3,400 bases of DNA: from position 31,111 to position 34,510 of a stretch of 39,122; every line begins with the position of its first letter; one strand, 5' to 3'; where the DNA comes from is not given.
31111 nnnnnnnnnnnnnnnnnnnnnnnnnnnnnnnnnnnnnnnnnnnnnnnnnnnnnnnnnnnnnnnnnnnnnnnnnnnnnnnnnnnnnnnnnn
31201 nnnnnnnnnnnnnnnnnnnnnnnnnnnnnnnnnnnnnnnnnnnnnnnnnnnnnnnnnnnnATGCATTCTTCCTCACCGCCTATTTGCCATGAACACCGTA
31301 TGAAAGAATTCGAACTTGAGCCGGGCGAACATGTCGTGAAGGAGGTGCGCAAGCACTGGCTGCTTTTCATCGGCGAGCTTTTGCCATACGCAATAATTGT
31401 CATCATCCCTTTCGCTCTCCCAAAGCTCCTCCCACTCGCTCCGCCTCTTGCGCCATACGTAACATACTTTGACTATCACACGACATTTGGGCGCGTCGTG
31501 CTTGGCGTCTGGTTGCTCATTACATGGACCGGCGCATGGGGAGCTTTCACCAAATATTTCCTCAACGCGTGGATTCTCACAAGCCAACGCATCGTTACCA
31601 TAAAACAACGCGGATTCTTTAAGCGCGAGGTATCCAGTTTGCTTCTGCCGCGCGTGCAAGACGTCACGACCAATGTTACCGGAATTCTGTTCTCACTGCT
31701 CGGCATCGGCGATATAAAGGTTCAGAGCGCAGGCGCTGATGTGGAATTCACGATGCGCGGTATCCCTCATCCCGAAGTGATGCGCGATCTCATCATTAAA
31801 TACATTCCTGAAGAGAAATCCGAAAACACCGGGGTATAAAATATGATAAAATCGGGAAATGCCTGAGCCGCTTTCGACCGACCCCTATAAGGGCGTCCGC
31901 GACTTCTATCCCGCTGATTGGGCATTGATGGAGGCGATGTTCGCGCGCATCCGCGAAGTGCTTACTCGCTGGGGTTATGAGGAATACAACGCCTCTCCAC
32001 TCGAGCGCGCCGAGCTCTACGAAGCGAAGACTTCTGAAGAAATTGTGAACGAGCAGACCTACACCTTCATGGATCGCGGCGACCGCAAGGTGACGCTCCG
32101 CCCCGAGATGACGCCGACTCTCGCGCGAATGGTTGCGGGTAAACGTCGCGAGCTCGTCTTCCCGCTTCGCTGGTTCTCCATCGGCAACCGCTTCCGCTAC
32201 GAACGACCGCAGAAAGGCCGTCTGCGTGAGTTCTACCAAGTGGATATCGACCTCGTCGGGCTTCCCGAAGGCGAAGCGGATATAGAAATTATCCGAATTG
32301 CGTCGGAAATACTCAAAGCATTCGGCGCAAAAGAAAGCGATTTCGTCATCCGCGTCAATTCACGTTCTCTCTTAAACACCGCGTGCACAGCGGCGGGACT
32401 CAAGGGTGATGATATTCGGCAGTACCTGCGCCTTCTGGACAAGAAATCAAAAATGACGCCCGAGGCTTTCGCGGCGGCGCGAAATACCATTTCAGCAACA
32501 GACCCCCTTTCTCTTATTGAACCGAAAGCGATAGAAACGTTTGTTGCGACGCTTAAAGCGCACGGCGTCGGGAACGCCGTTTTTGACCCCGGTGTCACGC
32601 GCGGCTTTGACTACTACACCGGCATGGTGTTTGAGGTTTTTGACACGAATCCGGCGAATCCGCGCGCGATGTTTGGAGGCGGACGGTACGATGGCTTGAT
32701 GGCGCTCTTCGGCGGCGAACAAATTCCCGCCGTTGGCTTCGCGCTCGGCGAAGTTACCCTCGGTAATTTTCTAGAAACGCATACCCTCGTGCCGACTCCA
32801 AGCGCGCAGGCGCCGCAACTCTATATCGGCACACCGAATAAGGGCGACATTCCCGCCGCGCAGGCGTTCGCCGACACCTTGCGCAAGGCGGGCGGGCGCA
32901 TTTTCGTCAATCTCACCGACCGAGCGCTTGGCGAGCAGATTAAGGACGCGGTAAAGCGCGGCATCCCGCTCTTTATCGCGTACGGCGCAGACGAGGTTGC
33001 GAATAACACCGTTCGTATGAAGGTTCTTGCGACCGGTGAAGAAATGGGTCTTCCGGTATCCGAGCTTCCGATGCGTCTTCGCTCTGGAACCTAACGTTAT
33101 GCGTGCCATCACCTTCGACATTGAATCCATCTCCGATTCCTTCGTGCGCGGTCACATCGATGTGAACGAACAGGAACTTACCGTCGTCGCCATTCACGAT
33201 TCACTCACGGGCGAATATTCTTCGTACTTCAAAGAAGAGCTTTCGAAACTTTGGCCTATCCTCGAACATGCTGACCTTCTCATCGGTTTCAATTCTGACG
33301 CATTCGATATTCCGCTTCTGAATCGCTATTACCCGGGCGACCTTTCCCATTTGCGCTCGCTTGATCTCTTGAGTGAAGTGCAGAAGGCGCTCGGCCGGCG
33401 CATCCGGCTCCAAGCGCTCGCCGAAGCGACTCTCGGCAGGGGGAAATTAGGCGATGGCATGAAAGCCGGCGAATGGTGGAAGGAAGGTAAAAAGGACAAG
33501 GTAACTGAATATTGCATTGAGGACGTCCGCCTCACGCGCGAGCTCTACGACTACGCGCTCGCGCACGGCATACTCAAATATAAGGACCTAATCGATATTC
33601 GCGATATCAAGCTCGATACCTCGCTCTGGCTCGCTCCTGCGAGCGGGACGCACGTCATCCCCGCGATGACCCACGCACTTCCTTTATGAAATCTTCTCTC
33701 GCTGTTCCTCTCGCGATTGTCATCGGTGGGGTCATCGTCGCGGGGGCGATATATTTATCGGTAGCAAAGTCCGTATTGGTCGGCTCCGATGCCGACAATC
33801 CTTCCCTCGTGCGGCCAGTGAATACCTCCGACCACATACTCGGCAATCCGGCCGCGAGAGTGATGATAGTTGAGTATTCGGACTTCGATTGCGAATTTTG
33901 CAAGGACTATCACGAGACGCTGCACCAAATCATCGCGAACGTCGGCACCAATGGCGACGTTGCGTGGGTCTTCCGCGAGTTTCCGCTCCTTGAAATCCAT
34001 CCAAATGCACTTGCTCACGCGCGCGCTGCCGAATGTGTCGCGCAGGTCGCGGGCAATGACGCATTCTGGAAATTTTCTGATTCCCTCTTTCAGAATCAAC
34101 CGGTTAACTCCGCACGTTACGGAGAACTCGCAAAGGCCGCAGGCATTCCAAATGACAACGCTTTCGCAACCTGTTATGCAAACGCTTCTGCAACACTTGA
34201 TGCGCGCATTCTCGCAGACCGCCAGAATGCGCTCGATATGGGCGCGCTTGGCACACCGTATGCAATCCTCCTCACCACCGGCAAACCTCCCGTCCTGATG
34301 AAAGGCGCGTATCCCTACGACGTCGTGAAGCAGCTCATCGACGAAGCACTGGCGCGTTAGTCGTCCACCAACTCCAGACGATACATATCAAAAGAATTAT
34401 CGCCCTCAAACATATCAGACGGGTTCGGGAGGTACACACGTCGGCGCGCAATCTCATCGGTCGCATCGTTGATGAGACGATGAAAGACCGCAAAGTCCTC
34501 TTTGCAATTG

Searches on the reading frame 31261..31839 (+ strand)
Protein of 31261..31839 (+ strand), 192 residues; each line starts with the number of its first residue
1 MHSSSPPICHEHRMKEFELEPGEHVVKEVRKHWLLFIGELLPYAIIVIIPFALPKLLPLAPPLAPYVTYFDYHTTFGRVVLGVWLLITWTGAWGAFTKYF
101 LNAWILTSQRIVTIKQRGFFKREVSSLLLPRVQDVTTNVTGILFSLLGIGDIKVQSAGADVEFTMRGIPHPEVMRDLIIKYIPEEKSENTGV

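Call 22: search_protein_families(library=pfam, proteins=[window:31261-31839:+], max_evalue=0.001)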
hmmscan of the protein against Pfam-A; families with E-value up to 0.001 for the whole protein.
window:31261-31839:+ (192 aa): 1 family
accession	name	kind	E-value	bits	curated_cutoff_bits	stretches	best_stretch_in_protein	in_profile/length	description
PF03703.20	bPH_2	-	5e-09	36.7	22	1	104-178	6-78/78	Bacterial PH domain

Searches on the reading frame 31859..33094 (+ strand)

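Call 22: search_protein_families(library=pfam, proteins=[window:31859-33094:+], max_evalue=0.001)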
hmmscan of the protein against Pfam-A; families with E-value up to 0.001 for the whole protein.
window:31859-33094:+ (411 aa): 4 families
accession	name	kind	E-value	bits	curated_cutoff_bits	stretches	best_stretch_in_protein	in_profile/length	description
PF13393.11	tRNA-synt_His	-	6.8e-49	167.2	25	2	12-208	1-192/308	Histidyl-tRNA synthetase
PF00587.30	tRNA-synt_2b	-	1.6e-12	48.3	29.3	1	68-260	1-120/179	tRNA synthetase class II core domain (G, H, P, S and T)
PF03129.25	HGTP_anticodon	-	2e-10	41.1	21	1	332-407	16-91/94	Anticodon binding domain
PF01409.25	tRNA-synt_2d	-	9.8e-07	28.9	19.8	1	23-133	18-133/246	tRNA synthetases class II core domain (F)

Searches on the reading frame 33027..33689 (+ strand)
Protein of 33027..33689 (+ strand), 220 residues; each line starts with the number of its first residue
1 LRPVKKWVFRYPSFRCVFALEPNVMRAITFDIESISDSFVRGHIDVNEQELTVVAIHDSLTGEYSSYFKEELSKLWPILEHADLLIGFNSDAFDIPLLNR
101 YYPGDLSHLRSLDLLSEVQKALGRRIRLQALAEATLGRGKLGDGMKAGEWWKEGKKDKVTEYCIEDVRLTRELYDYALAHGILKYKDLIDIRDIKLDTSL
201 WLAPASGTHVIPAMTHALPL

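Call 22: search_protein_families(library=pfam, proteins=[window:33027-33689:+], max_evalue=0.001)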
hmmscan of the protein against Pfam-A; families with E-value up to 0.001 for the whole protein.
window:33027-33689:+ (220 aa): 3 families
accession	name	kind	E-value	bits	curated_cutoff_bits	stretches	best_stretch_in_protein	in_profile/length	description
PF13482.12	RNase_H_2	-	4.8e-08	33.5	22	1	30-177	3-164/165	RNase_H superfamily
PF10108.15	DNA_pol_B_exo2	-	7.3e-07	29.5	24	0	108-174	105-170/213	Predicted 3'-5' exonuclease related to the exonuclease domain of PolB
PF01612.26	DNA_pol_A_exo1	-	0.0004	20.7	23.6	1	44-175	44-166/173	3'-5' exonuclease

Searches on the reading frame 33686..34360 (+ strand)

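Call 22: search_protein_families(library=pfam, proteins=[window:33686-34360:+], max_evalue=0.001)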
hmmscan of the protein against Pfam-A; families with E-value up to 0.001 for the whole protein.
window:33686-34360:+ (224 aa): 3 families
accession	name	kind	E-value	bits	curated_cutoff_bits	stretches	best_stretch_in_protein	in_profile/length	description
PF13462.12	Thioredoxin_4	-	4.9e-17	63.1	23.2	1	48-191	4-141/165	Thioredoxin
PF01323.26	DSBA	-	4.5e-07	30.3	25.6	1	61-218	2-190/191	DSBA-like thioredoxin domain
PF18400.7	Thioredoxin_12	-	0.00069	20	26.1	0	46-100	131-183/190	Thioredoxin-like domain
